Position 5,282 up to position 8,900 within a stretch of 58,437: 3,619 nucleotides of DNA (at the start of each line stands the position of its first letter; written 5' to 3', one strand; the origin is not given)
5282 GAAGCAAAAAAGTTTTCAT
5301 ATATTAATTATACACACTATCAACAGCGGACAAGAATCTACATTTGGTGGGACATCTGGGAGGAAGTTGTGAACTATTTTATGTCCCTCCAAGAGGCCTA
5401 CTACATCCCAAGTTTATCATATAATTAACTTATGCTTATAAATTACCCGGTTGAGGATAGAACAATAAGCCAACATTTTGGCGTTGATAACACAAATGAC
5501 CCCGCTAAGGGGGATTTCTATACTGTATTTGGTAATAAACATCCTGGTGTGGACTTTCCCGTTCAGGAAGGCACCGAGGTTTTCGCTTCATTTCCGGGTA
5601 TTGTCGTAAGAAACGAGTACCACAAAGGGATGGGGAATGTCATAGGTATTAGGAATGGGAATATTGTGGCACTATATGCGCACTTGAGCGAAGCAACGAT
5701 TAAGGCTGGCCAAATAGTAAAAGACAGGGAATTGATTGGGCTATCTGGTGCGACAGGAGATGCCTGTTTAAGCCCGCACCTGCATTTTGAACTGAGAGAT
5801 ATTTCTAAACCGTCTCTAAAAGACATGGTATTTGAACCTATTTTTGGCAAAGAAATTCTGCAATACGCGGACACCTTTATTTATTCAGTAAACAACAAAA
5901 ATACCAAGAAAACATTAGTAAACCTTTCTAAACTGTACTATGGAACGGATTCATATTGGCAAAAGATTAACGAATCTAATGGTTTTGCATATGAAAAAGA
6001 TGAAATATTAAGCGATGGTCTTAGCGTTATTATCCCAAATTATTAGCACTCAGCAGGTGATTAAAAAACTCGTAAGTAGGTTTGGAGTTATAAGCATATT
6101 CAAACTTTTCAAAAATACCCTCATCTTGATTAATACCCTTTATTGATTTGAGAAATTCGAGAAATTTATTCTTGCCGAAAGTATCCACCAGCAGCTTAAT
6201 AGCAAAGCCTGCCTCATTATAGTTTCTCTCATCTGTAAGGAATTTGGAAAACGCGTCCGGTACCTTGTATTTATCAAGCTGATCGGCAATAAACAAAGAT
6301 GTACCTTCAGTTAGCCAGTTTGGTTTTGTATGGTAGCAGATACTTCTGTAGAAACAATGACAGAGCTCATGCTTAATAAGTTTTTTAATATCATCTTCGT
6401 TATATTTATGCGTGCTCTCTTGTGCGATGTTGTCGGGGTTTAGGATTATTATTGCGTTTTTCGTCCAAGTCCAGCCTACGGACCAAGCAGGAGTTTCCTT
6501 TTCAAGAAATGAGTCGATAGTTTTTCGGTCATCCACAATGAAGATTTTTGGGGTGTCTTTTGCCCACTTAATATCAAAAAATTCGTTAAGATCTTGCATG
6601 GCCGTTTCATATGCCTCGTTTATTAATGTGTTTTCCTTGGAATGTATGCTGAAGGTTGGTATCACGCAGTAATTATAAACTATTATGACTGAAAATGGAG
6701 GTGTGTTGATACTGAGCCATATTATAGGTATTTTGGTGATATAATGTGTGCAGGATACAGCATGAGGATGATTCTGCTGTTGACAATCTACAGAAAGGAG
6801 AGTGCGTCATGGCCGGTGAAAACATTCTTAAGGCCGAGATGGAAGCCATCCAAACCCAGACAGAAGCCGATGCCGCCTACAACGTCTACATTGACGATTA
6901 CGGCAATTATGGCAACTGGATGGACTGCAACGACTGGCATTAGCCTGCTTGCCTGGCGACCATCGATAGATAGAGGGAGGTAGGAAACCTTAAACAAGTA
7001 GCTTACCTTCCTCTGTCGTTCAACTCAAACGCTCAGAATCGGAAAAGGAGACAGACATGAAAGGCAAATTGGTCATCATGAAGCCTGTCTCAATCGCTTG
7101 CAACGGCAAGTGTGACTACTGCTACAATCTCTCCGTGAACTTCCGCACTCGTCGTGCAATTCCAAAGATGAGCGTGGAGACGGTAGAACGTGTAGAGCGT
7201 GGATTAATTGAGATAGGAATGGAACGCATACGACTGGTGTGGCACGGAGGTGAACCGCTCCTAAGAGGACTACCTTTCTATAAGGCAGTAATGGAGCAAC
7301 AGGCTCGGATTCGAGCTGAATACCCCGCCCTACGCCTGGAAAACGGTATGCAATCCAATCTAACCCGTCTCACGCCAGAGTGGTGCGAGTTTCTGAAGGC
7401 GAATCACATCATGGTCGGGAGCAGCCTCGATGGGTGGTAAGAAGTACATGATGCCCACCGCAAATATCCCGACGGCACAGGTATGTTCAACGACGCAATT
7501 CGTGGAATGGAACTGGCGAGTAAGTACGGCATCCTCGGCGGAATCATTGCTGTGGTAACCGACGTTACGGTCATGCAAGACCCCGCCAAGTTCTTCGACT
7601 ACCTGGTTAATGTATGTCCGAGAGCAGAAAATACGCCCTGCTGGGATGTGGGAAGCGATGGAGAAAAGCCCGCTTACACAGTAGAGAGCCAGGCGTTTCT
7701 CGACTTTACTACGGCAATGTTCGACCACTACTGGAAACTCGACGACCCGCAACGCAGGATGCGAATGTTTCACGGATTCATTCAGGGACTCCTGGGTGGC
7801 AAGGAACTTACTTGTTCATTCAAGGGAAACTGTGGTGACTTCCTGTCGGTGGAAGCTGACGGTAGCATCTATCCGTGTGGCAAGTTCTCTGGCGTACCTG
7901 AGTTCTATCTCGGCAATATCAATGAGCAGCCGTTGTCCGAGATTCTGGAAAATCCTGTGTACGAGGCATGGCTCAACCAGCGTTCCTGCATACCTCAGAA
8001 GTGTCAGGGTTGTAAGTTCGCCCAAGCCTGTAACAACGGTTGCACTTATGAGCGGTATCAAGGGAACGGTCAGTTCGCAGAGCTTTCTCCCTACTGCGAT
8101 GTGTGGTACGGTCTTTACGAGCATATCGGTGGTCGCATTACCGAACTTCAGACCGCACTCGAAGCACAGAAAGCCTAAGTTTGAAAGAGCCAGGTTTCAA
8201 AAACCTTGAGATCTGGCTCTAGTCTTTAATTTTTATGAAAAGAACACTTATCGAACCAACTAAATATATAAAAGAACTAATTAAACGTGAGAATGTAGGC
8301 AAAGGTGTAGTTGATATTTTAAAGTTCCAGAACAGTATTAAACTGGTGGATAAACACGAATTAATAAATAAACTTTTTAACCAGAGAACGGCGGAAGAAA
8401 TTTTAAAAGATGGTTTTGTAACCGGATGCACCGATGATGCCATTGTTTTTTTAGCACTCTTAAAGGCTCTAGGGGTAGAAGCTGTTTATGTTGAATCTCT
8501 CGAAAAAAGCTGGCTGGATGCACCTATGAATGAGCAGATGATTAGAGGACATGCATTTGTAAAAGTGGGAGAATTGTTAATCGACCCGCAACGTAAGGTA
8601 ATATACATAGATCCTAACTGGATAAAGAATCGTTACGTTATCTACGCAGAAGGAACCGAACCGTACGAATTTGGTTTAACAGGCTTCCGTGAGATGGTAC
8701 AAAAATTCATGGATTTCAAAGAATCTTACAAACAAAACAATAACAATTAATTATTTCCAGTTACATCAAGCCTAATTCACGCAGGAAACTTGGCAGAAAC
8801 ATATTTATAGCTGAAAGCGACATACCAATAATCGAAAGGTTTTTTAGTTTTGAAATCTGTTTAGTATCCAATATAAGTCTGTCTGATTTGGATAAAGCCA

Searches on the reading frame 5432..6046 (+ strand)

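Call 8: search_protein_families(library=ncbifam, proteins=[window:5432-6046:+], max_evalue=0.01)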
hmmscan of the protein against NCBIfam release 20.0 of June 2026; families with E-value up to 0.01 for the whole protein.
window:5432-6046:+ (204 aa): 12 families
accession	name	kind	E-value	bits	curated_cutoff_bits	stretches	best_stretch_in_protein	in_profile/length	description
NF008652.0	PRK11649.1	equivalog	1.1e-15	57.3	341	1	35-121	311-397/439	murein DD-endopeptidase MepM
NF052530.1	Heli_ShapePgp3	exception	6.7e-14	51.7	300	1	36-121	166-251/270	peptidoglycan metallopeptidase Pgp3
NF053825.1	PdgNdpepShyA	equivalog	1.6e-13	50.2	700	1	12-126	271-385/425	peptidoglycan DD-endopeptidase ShyA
NF053824.1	PdgNdpepShyC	equivalog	4.5e-13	48.9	700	1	34-121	293-380/429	peptidoglycan DD-endopeptidase ShyC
NF041208.1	celldiv_DipM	equivalog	4.2e-11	42.7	740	1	17-127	294-410/419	cell division endopeptidase DipM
NF050804.1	CellDivDipMCaul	equivalog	4.5e-09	35.7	900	1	31-131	517-621/634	cell division endopeptidase DipM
NF053738.1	S2SprSpoIIQBc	equivalog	2.6e-08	33.8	250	1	37-123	122-212/232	stage II sporulation protein SpoIIQ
NF052529.1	PG_M23_Pgp6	exception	2.9e-08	32.8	600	1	36-120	334-418/452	peptidoglycan metallopeptidase Pgp6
NF052336.1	PdgHdaseHSB100310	equivalog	5.6e-08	32.5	500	1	35-123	55-143/316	peptidoglycan hydrolase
NF040883.1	amid_act_ActS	equivalog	2.5e-07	30.2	375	1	34-122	135-221/242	amidase activator ActS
NF008644.1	PRK11637.1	equivalog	8e-05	21.8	270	1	39-123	288-372/385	murein hydrolase activator EnvC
NF047755.1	LIC_10271_M23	exception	0.0018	18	180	1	35-103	115-184/207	LIC_10271 family cell wall hydrolase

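Call 9: search_protein_families(library=pfam, proteins=[window:5432-6046:+], max_evalue=0.01)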
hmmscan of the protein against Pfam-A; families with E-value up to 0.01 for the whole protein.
window:5432-6046:+ (204 aa): 1 family
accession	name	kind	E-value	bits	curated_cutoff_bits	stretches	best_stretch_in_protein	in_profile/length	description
PF01551.29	Peptidase_M23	-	1.4e-23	83.3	28.7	1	36-125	2-91/96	Peptidase family M23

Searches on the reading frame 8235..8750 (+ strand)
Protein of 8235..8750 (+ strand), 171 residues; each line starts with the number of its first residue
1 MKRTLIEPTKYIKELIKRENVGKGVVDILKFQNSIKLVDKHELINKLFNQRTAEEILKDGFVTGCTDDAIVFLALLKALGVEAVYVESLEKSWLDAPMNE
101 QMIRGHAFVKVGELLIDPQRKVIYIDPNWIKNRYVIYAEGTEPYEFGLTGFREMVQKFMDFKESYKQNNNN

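Call 8: search_protein_families(library=ncbifam, proteins=[window:8235-8750:+], max_evalue=0.01)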
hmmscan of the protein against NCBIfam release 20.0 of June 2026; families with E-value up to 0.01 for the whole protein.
window:8235-8750:+ (171 aa): 0 families

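Call 9: search_protein_families(library=pfam, proteins=[window:8235-8750:+], max_evalue=0.01)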
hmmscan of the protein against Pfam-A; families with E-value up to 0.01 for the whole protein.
window:8235-8750:+ (171 aa): 0 families

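Call 49: search_solved_structures(query=A3, max_evalue=10, show_alignments=2)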
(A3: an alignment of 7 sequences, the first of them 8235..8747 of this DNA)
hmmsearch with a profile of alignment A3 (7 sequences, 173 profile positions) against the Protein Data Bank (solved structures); distinct sequences matched with E-value up to 10: 2.
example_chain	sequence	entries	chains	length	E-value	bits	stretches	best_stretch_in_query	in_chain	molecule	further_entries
2v78_A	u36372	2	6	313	1.3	11.7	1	112-167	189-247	FRUCTOKINASE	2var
8z4f_B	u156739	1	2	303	5.8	9.6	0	56-113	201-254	Pseudomurein endosiopeptidase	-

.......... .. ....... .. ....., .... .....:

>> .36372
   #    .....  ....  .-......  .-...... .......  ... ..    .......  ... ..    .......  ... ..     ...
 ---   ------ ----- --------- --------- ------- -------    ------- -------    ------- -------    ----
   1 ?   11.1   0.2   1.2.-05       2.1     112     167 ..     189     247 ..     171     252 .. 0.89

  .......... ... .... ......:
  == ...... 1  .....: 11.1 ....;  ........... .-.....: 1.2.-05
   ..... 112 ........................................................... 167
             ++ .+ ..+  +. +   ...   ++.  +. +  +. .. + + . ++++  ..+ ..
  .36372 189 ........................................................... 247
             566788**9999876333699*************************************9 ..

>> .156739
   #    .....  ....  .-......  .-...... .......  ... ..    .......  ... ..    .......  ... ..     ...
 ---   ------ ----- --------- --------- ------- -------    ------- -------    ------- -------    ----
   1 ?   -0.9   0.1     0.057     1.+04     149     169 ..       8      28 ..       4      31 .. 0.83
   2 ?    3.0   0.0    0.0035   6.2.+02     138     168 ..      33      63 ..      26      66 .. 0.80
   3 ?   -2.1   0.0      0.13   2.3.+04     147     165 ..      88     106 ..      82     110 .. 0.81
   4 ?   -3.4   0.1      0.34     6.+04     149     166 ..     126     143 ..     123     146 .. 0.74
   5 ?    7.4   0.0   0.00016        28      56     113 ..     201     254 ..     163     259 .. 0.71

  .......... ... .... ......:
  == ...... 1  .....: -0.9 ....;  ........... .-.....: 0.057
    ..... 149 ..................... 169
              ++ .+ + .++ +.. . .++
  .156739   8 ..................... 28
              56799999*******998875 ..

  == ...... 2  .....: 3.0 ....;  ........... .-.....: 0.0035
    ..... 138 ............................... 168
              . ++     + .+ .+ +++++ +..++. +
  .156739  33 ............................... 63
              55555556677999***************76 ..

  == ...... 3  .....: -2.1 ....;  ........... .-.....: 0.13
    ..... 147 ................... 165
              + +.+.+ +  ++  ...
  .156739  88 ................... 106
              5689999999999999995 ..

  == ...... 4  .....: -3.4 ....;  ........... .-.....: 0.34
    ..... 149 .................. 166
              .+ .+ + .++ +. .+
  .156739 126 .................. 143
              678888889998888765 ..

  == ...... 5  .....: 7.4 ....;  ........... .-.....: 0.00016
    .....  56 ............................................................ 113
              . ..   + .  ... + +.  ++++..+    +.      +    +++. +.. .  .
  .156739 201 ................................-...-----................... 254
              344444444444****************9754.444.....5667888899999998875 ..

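Call 50: search_protein_families(library=pfam, alignment_id=A3, max_evalue=1)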
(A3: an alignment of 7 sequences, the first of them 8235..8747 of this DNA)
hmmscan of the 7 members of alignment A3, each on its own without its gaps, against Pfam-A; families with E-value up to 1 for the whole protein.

A. member 1, window:8235-8747:+ (171 aa): 3 families
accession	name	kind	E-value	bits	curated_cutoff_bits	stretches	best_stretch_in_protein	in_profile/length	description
PF04473.18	DUF553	-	0.038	13.9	20.5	1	12-88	6-87/140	Transglutaminase-like domain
PF01841.26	Transglut_core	-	0.056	14.2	23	1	50-91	40-80/108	Transglutaminase-like superfamily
PF20063.5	DUF6462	-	0.095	13.4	27.1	1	133-156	2-25/51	Family of unknown function (DUF6462)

B. families by the number of members that match (of 7 scanned): 6 families
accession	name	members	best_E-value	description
PF01841.26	Transglut_core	3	7.8e-06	Transglutaminase-like superfamily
PF04473.18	DUF553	1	0.038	Transglutaminase-like domain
PF20063.5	DUF6462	1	0.095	Family of unknown function (DUF6462)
PF16078.10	2-oxogl_dehyd_N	1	0.1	2-oxoglutarate dehydrogenase N-terminus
PF00191.25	Annexin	1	0.12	Annexin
PF00462.30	Glutaredoxin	1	0.18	Glutaredoxin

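Call 52: find_homologous_proteins(query=window:8235-8747:+, max_evalue=0.001)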
Query window:8235-8747:+ (171 aa): 4 proteins with E <= 0.001 among 50 candidates.
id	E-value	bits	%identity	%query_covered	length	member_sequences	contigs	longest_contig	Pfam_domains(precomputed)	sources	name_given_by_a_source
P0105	2.4e-108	377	100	100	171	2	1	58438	-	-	-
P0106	2.3e-97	341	90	100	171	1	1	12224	-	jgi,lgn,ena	-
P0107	5.6e-51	191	49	99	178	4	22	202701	-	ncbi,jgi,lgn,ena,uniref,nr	ncbi:MAG: hypothetical protein A2418_00555 [Candidatus Brennerbacteria bacterium RIFOXYC1_FULL_41_11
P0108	3.2e-50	188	53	98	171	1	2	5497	-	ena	-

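Call 56: find_encoding_contigs(protein=P0107, flank=4000, max_places=6)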
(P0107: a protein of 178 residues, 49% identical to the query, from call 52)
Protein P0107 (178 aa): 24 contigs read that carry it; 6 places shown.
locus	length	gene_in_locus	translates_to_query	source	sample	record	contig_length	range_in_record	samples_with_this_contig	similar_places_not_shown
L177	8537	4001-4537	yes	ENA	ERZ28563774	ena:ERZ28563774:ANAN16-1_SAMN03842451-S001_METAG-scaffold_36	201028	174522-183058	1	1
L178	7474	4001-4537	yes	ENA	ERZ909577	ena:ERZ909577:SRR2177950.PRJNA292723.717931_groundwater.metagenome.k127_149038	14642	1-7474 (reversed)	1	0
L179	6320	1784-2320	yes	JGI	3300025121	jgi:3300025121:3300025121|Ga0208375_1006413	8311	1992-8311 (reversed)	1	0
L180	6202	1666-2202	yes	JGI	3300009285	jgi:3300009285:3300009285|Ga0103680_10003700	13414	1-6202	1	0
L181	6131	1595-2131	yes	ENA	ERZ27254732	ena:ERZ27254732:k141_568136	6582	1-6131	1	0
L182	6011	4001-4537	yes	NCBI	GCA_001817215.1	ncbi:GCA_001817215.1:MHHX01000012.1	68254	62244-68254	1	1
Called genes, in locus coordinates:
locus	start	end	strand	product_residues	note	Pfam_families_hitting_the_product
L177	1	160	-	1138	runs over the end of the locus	PF13229:Beta_helix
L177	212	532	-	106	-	PF12840:HTH_20 (weak), PF25212:HVO_A0114, PF01022:HTH_5, PF01978:TrmB (weak)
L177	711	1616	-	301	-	PF14891:Peptidase_M91 (weak)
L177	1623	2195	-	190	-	-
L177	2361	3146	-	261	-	PF01636:APH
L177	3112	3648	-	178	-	PF04307:YdjM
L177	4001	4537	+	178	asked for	-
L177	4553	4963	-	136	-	-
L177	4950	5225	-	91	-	PF12674:Zn_ribbon_2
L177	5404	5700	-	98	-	-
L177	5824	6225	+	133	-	-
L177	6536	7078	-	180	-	-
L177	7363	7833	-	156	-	-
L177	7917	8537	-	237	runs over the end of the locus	-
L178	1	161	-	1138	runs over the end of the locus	PF13229:Beta_helix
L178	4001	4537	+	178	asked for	-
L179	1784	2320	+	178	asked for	-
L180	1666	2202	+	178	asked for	-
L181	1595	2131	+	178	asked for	-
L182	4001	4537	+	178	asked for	-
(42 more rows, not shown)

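Call 62: predict_structure(alignment_id=A5)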
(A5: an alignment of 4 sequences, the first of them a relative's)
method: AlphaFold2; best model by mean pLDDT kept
length: 171 residues; sequences in the alignment: 4
mean_pLDDT: 58.6   pTM: 0.60
mean pLDDT of the five models: 58.6, 55.7, 53.4, 50.8, 34.0
residues with pLDDT >= 90: 0; 70-90: 49; 50-70: 66; < 50: 56
segments of 3 or more residues with pLDDT < 50: 1-21, 36-48, 57-63, 147-154
pLDDT, mean of each block of 10 residues (from residue 1): 28 37 64 53 46 49 58 67 79 62 72 80 73 75 52 50 51 40
secondary structure, 60 per line:
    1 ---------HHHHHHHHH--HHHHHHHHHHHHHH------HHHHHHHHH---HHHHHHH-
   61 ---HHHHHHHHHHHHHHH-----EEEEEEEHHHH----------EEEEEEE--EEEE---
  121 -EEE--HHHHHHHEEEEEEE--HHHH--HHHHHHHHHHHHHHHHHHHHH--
elements in order: H10-18 H21-34 H41-49 H53-59 H64-78 E84-90 H91-94 E105-111 E114-117 E122-124 H127-133 E134-140 H143-146 H149-169

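Call 66: fold_search(model_id=the predicted structure, library=pdb)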
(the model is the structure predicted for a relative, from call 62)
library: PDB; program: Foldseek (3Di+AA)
matches with E <= 10: 256; with E <= 0.001: 0
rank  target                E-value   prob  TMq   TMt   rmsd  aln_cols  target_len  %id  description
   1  4u65_E                4.4e-02  0.75  0.36  0.34  10.9       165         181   18  Structure of the periplasmic output domain of the Legionella pneumophila LapD ortholog CdgS9 in complex with Pseudomon (released 2014-08-13)
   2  7sqc_X0               1.3e-01  0.80  0.29  0.07   4.8        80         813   22  Ciliary C1 central pair apparatus isolated from Chlamydomonas reinhardtii (released 2022-04-13)
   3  3isr_A                1.8e-01  0.82  0.32  0.20   4.7        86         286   22  The Crystal Structure of a Putative Cysteine Protease from Cytophaga hutchinsonii to 1.9A (released 2009-09-08)
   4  3isr_B                1.9e-01  0.82  0.32  0.20   4.7        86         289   22  The Crystal Structure of a Putative Cysteine Protease from Cytophaga hutchinsonii to 1.9A (released 2009-09-08)
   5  2ebh_X                2.9e-01  0.20  0.29  0.09  13.5       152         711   14  Crystal structures reveal a thiol-protease like catalytic triad in the C-terminal region of Pasteurella multocida toxi (released 2007-03-06)
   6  3isr_C                3.5e-01  0.60  0.29  0.18   4.9        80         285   24  The Crystal Structure of a Putative Cysteine Protease from Cytophaga hutchinsonii to 1.9A (released 2009-09-08)
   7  3j7a_D                4.2e-01  0.08  0.16  0.17  15.4       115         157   14  Cryo-EM structure of the Plasmodium falciparum 80S ribosome bound to the anti-protozoan drug emetine, small subunit (released 2014-07-16)
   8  9y6s_8G               4.5e-01  0.69  0.32  0.10   3.3        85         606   15  96-nm repeat of the Leishmania tarentolae doublet microtubule (released 2025-12-17)
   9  7n6g_6E               6.1e-01  0.60  0.35  0.08   7.0        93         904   20  C1 of central pair (released 2022-05-18)
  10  9b9x                  8.3e-01  0.06  0.15  0.13  10.9       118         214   15  Crystal structure of the ligand binding domain of the Halomonas titanicae chemoreceptor Htc10 in complex with hypoxanthi (released 2024-11-20)
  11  9ba3_A                8.8e-01  0.05  0.16  0.16  11.0       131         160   15  High-resolution crystal structure of the ligand binding domain of the Halomonas titanicae chemoreceptor Htc10 in compl (released 2024-11-20)
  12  8osz                  9.4e-01  0.07  0.19  0.14   9.7       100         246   15  Structural and functional studies of geldanamycin amide synthase ShGdmF (released 2024-05-01)
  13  2bsz_A                1.1e+00  0.15  0.25  0.16   9.2        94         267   18  Structure of Mesorhizobium loti arylamine N-acetyltransferase 1 (released 2005-05-25)
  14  4guz_A                1.1e+00  0.14  0.17  0.11   5.0        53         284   17  Structure of the arylamine N-acetyltransferase from Mycobacterium abscessus (released 2013-10-23)
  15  1y4h_A                1.1e+00  0.10  0.17  0.17   7.2        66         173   18  Wild type staphopain-staphostatin complex (released 2005-01-18)
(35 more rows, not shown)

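Call 75: find_encoding_contigs(protein=P0106, flank=7000, max_places=3)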
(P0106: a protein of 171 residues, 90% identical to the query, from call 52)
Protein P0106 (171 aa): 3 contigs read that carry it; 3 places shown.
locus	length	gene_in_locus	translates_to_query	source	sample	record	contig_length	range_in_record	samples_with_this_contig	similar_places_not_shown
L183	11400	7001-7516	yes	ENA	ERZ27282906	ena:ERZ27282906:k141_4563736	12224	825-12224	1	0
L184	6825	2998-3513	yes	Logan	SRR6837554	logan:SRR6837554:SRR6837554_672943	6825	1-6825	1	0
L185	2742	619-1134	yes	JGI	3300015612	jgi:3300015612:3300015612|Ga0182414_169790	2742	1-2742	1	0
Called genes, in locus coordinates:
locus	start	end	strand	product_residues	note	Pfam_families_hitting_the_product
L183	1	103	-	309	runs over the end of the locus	?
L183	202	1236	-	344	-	PF02655:ATP-grasp_3 (faint), PF07478:Dala_Dala_lig_C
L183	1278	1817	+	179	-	PF00583:Acetyltransf_1, PF13673:Acetyltransf_10, PF13508:Acetyltransf_7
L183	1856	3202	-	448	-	PF07478:Dala_Dala_lig_C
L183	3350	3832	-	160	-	-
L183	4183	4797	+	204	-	PF01551:Peptidase_M23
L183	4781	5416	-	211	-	PF13485:Peptidase_MA_2 (faint)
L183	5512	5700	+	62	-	-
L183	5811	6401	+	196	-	PF04055:Radical_SAM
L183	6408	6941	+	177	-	PF13186:SPASM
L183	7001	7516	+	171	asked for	-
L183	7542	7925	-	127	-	-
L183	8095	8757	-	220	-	-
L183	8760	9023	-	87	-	-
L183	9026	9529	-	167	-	-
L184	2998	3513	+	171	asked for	-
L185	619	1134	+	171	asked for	-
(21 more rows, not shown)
